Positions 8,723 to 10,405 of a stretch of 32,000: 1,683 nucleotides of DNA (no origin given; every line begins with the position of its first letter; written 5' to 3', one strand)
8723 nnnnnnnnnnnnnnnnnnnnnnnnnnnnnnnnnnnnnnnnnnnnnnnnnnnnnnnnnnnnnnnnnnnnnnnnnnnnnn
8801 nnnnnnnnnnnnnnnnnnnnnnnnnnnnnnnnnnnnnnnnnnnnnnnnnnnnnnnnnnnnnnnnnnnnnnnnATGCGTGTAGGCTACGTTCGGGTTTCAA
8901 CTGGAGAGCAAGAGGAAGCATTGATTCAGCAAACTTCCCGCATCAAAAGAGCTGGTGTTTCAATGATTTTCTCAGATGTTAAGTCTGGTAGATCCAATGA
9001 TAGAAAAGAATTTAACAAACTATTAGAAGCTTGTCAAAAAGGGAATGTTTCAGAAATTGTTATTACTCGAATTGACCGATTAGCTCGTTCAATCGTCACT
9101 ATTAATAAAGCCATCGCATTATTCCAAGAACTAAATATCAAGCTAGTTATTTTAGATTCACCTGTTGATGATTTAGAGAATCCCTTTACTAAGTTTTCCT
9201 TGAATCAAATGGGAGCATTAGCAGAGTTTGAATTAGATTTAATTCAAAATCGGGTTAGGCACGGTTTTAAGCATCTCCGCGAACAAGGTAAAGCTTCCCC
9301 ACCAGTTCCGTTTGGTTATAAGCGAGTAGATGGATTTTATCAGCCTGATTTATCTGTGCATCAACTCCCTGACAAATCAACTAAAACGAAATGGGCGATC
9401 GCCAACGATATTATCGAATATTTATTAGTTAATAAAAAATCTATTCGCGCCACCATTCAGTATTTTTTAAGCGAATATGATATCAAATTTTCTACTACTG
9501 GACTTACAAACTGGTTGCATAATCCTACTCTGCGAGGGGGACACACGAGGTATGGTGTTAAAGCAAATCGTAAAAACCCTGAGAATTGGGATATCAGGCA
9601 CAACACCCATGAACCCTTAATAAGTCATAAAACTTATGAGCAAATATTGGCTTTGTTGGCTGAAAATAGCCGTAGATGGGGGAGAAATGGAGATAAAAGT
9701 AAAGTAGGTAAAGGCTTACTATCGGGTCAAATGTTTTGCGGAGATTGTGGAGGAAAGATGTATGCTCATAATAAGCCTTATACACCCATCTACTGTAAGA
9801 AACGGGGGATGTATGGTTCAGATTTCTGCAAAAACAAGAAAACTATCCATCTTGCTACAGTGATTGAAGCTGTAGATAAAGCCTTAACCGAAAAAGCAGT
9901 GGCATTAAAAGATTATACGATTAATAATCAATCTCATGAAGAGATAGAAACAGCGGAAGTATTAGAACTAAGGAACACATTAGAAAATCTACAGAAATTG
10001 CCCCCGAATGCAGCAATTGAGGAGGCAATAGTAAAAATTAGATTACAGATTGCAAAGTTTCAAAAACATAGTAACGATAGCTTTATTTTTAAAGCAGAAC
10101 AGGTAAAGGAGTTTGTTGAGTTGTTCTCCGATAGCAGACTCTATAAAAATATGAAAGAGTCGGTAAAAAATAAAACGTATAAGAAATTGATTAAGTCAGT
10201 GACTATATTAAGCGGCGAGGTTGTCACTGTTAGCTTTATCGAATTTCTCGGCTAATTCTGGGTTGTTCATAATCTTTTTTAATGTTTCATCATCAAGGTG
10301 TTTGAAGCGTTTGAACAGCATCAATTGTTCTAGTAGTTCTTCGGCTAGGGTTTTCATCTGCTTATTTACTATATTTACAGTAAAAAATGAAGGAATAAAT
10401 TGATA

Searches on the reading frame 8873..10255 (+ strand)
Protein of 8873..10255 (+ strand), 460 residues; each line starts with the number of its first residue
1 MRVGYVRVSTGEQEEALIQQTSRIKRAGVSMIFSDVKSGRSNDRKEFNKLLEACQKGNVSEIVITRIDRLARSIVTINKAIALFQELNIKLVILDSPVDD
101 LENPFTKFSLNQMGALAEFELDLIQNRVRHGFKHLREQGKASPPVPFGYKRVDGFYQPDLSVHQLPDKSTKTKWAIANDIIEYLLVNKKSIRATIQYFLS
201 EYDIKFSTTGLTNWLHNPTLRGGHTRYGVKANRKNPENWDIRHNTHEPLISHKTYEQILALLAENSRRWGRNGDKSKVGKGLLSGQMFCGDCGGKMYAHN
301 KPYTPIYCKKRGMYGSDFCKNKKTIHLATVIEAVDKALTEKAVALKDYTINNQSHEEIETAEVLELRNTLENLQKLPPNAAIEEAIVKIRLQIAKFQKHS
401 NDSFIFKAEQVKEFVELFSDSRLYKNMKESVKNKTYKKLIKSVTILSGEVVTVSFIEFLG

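Call 7: search_protein_families(library=pfam, proteins=[window:8873-10255:+])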
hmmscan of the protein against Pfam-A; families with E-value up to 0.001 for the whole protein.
window:8873-10255:+ (460 aa): 3 families
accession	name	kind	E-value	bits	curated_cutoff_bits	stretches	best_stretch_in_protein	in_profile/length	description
PF00239.26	Resolvase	-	4.3e-32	111.7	23.3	1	3-140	2-144/145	Resolvase, N terminal domain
PF07508.19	Recombinase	-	2.5e-09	37.7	21.1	1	172-265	2-102/102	Recombinase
PF13408.12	Zn_ribbon_recom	-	6.1e-09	36.6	25.3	1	282-338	1-57/58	Recombinase zinc beta ribbon domain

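Call 33: search_protein_families(library=ncbifam, proteins=[window:8873-10255:+])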
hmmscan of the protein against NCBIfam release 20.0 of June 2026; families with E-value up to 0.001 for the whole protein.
window:8873-10255:+ (460 aa): 5 families
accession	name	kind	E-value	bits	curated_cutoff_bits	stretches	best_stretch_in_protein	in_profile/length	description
NF041201.1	recomb_XisF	equivalog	1.2e-147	492.6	375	1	2-447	1-464/465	fdxN element excision recombinase XisF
NF047344.1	SCCmet_CcrA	equivalog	1.1e-17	64.3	700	1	3-156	5-164/442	cassette chromosome recombinase CcrA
NF033518.0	transpos_IS607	equivalog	7.8e-13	48.4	110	1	3-94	57-152/187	IS607 family transposase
NF047343.1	SCCmet_CcrB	equivalog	2.2e-10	39.8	900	1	5-305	12-318/542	cassette chromosome recombinase CcrB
NF049883.1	resolv_YneB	equivalog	7.5e-05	22.3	175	1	7-131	7-138/211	YneB family resolvase-like protein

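Call 54: find_homologous_proteins(query=window:8873-10255:+)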
Query window:8873-10255:+ (460 aa): 161 proteins with E <= 0.001 among 8000 candidates; the best 120 are listed.
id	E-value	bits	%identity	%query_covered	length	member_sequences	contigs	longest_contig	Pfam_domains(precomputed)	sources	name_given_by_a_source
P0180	3.0e-296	1000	100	97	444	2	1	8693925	PF07508.20,PF00239.27,PF13408.13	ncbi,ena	-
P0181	1.5e-282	955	92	100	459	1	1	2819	PF07508.20,PF00239.27,PF13408.13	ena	-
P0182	1.6e-279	945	90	100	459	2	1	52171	PF07508.20,PF00239.27,PF13408.13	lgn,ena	-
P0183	1.1e-277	939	89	100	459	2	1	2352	PF07508.20,PF00239.27,PF13408.13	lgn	-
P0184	8.6e-274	926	89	100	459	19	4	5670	PF07508.20,PF00239.27,PF13408.13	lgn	-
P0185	1.2e-266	903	87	100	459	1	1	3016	PF07508.20,PF00239.27,PF13408.13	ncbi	ncbi:MAG: fdxN element excision recombinase XisF [Cyanobacteria bacterium J06633_8]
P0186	7.7e-265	897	86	100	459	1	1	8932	PF07508.20,PF00239.27,PF13408.13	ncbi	-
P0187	2.7e-254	862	83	100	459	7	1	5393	PF07508.20,PF00239.27,PF13408.13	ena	-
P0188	2.4e-238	809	79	97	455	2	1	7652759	PF07508.20,PF00239.27,PF13408.13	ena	-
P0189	4.3e-226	769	75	100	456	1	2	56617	PF07508.20,PF00239.27,PF13408.13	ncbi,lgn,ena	ncbi:MAG: fdxN element excision recombinase XisF [Cyanobacteria bacterium P01_A01_bin.45]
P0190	1.4e-223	761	74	100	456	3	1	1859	PF07508.20,PF00239.27,PF13408.13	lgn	-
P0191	3.9e-218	743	73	100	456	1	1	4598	PF07508.20,PF00239.27,PF13408.13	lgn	-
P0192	7.0e-216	735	76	93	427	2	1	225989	PF07508.20,PF00239.27,PF13408.13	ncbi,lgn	-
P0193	2.1e-210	717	69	100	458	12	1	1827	PF07508.20,PF00239.27,PF13408.13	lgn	-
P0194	1.4e-153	530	54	100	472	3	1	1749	PF07508.20,PF00239.27,PF13408.13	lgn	-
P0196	2.2e-149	516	53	100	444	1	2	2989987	PF07508.20,PF00239.27,PF13408.13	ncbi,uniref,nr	ncbi:hypothetical protein DSM106972_058550 [Dulcicalothrix desertica PCC 7102]|uniref:Resolvase n=1 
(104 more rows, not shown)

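Call 55: find_encoding_contigs(protein=P0180, flank=10000, max_places=3)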
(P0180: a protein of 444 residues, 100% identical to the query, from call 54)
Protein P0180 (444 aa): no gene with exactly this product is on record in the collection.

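Call 56: list_cluster_members(proteins=[P0180, P0121, P0188])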
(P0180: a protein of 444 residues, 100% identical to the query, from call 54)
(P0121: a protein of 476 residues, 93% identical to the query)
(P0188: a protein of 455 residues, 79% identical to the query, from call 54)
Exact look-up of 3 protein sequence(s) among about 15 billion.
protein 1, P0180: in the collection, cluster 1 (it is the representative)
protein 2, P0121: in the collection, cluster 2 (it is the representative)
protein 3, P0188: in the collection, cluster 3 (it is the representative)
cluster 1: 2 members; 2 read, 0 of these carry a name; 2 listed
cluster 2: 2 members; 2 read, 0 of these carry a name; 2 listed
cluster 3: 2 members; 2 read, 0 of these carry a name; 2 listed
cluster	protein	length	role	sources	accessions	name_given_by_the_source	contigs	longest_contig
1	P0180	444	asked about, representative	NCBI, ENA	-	-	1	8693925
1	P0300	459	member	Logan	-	-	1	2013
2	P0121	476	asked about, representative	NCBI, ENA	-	-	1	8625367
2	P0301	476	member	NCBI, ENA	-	-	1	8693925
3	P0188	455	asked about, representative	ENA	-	-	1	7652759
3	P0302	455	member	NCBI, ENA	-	-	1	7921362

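Call 59: find_encoding_contigs(protein=P0196, flank=3000, max_places=2)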
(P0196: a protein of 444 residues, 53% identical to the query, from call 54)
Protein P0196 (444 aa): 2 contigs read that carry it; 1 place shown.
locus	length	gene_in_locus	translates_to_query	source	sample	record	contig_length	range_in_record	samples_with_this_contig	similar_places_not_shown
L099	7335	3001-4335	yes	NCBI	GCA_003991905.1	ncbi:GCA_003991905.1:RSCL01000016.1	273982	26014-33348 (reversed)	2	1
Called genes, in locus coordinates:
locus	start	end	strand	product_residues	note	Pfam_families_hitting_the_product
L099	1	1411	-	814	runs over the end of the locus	PF05860:TPS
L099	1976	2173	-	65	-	-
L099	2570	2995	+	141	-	PF00142:Fer4_NifH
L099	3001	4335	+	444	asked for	PF00239:Resolvase, PF07508:Recombinase, PF13408:Zn_ribbon_recom (weak)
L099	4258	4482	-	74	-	-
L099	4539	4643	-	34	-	-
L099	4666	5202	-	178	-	-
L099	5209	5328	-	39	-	-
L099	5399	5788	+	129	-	PF07845:DUF1636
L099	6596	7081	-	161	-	-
